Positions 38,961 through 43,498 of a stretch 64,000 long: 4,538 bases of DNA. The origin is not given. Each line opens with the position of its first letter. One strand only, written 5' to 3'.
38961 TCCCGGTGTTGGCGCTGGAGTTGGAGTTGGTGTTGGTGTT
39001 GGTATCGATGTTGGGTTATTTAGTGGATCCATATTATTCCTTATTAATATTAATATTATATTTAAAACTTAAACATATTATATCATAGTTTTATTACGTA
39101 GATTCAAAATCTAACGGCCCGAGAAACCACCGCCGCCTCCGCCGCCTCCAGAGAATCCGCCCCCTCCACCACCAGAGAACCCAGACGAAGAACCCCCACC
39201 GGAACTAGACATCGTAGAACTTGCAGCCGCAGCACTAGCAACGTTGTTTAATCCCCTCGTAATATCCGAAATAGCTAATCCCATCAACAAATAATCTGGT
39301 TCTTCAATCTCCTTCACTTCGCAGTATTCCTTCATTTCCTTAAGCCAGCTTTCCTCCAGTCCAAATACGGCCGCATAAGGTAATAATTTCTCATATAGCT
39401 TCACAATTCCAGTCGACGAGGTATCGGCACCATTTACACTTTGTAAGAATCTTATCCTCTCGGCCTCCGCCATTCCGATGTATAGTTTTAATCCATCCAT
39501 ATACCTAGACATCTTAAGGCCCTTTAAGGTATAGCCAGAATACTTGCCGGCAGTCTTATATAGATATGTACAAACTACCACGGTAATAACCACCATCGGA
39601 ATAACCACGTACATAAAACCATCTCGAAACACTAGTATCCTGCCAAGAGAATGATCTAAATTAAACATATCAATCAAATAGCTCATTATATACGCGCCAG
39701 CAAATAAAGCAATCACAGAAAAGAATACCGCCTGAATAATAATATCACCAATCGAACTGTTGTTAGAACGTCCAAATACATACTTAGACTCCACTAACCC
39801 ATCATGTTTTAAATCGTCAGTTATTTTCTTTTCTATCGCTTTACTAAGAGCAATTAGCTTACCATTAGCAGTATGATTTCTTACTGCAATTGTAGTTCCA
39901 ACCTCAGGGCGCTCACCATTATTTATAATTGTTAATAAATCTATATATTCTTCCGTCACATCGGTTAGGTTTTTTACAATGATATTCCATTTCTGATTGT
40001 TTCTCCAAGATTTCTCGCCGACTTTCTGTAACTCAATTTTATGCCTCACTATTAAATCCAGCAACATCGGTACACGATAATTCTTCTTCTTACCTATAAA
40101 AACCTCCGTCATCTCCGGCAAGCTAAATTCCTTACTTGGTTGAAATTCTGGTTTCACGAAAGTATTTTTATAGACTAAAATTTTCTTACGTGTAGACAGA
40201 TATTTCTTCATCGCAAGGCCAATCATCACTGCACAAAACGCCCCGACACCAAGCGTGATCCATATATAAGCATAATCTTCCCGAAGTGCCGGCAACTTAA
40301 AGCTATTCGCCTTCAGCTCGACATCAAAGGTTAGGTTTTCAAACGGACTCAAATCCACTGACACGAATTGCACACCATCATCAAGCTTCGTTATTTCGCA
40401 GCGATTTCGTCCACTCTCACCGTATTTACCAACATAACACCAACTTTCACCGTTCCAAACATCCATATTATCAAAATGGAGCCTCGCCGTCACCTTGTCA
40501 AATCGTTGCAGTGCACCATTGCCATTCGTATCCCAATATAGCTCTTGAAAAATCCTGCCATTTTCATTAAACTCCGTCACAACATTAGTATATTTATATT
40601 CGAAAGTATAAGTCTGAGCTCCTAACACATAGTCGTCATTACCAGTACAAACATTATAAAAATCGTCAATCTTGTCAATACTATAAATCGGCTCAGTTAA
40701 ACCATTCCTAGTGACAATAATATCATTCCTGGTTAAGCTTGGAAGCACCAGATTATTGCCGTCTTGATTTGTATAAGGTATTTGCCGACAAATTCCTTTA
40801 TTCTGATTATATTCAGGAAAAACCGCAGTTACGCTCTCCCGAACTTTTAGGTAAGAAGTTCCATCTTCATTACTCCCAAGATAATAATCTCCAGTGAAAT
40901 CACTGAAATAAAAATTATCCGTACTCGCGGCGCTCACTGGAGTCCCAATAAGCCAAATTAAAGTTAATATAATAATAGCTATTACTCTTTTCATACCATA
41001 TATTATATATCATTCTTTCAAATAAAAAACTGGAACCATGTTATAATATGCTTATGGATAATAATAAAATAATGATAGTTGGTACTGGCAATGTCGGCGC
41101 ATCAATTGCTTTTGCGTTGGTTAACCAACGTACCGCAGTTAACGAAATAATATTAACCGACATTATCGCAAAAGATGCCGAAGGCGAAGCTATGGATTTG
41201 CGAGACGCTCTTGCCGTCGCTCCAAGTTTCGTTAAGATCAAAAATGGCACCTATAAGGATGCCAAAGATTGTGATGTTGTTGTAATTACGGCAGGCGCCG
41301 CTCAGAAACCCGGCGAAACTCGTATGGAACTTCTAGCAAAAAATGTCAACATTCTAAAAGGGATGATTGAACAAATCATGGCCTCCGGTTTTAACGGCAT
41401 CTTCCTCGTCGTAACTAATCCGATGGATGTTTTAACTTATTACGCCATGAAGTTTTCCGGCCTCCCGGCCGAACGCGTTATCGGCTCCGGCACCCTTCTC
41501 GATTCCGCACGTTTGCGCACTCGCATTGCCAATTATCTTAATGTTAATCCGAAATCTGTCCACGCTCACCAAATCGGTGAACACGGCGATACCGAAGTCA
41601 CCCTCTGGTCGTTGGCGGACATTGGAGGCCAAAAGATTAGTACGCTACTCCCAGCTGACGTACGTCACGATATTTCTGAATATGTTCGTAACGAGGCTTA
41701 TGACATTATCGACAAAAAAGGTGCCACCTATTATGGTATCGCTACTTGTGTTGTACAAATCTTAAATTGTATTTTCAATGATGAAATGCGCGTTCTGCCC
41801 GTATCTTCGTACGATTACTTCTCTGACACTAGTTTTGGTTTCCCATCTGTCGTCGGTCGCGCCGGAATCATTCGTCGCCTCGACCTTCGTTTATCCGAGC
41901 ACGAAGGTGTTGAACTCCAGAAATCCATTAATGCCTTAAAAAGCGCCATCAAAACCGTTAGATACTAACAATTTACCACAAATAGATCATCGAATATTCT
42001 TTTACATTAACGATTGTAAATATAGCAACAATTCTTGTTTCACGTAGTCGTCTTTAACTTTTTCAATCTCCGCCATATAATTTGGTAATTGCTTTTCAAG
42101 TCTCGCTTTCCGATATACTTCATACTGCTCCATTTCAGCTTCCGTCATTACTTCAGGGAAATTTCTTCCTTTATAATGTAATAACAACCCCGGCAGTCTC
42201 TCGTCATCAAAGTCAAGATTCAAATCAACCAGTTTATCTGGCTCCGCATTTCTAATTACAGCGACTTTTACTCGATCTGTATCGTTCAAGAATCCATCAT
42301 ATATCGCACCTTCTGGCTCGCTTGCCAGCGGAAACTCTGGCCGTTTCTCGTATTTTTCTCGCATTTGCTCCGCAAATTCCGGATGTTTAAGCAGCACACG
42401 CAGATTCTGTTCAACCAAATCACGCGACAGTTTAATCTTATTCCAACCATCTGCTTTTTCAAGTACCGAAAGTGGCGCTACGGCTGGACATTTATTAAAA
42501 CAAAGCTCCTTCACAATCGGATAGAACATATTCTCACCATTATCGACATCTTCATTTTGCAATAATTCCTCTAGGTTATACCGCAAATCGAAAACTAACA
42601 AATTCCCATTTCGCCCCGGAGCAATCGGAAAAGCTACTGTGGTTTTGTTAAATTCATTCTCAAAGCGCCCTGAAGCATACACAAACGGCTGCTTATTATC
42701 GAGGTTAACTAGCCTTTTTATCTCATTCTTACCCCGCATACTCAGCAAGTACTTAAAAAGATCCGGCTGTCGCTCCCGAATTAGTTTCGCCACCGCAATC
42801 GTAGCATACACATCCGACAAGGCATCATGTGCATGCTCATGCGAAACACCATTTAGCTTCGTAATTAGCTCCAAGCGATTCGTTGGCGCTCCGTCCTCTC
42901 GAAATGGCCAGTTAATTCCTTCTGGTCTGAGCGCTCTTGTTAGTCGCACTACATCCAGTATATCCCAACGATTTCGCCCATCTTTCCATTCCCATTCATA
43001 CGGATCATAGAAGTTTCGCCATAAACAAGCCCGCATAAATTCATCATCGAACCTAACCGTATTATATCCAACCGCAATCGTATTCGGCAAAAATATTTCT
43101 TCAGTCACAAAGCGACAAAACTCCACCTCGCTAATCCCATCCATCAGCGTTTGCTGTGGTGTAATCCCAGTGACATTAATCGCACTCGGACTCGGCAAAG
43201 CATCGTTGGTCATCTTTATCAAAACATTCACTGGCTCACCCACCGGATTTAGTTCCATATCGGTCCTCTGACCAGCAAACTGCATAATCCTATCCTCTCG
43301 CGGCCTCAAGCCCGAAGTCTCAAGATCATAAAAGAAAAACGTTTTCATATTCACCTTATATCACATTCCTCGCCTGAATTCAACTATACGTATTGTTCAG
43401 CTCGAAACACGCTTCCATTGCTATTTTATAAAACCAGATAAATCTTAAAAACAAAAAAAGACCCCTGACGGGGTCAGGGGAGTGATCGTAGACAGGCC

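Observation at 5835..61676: Systematic leaderless-mRNA architecture: -10 box, then 6-7 nt, then ATG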

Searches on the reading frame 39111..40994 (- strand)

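Call 36: search_protein_families(library=ncbifam, proteins=[window:39111-40994:-], max_evalue=0.00001)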
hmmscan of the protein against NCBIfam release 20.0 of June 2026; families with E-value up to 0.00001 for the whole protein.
window:39111-40994:- (627 aa): 0 families

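Call 63: search_protein_families(library=pfam, proteins=[window:39111-40994:-], max_evalue=0.001)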
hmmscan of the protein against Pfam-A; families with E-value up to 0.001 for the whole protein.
window:39111-40994:- (627 aa): 2 families
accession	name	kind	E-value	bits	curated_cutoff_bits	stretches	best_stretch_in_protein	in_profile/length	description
PF20990.2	DUF2207_C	-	5e-15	56.3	33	1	310-554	34-247/247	Predicted membrane protein (DUF2207) C-terminal domain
PF09972.14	DUF2207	-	2.7e-09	37.9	24.4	1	43-222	13-167/172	Predicted membrane protein (DUF2207) N-terminal domain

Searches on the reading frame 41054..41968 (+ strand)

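Call 36: search_protein_families(library=ncbifam, proteins=[window:41054-41968:+], max_evalue=0.00001)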
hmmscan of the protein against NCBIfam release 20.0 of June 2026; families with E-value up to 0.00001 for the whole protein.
window:41054-41968:+ (304 aa): 11 families
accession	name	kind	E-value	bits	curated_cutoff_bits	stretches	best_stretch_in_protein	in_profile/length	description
NF000824.0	PRK00066.1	subfamily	1.1e-109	366.6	339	1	3-302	6-314/316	L-lactate dehydrogenase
TIGR01771.1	L-LDH-NAD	equivalog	2e-104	349.1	303.55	1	8-296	1-298/299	L-lactate dehydrogenase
NF004863.0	PRK06223.1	subfamily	2.4e-80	270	283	1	2-302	2-307/313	malate dehydrogenase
TIGR01763.1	MalateDH_bact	equivalog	9.9e-65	218.7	351.85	1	4-301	2-304/305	malate dehydrogenase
NF041314.1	Malate_DH_Halo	equivalog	1.9e-47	161.9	550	1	5-297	3-298/304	malate dehydrogenase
TIGR01772.1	MDH_euk_gproteo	equivalog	2.4e-19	69.8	273.05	1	5-300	1-305/313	malate dehydrogenase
TIGR01759.1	MalateDH-SF1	subfamily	4.5e-15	55.5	345.65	1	38-226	45-241/327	malate dehydrogenase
TIGR01756.1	LDH_protist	equivalog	7.1e-12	45.1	486.25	1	25-230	13-225/313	lactate dehydrogenase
NF003916.0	PRK05442.1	equivalog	1.3e-11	44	271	1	38-302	47-323/328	malate dehydrogenase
TIGR01758.1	MDH_euk_cyt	equivalog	7.3e-08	32.2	470.4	1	38-224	41-227/324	malate dehydrogenase, NAD-dependent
TIGR01757.1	Malate-DH_plant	equivalog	4.3e-07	28.9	598.3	1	41-259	89-306/387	malate dehydrogenase, NADP-dependent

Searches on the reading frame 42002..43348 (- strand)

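Call 36: search_protein_families(library=ncbifam, proteins=[window:42002-43348:-], max_evalue=0.00001)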
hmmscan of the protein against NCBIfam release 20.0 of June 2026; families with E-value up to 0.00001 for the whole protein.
window:42002-43348:- (448 aa): 7 families
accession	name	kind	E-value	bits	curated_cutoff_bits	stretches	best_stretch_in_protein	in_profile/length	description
NF008746.0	PRK11779.1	equivalog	8.4e-147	489.6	260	1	2-438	7-456/477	exodeoxyribonuclease I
TIGR01405.1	polC_Gram_pos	equivalog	6.4e-09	34.1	1043.45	1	3-192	190-352/1211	DNA polymerase III subunit alpha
NF001688.0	PRK00448.1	equivalog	3.7e-08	31.4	873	1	2-189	423-583/1445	PolC-type DNA polymerase III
NF005906.0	PRK07883.1-4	equivalog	1.7e-07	30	495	1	3-190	7-168/563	DEDD exonuclease domain-containing protein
NF003765.0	PRK05359.1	equivalog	6.6e-07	29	106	0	3-59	7-63/189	oligoribonuclease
NF005907.0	PRK07883.1-5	equivalog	3.9e-06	25.5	454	1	3-193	29-194/584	DEDD exonuclease domain-containing protein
NF005836.0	PRK07740.1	equivalog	4.3e-06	26.3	261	1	6-120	63-171/244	hypothetical protein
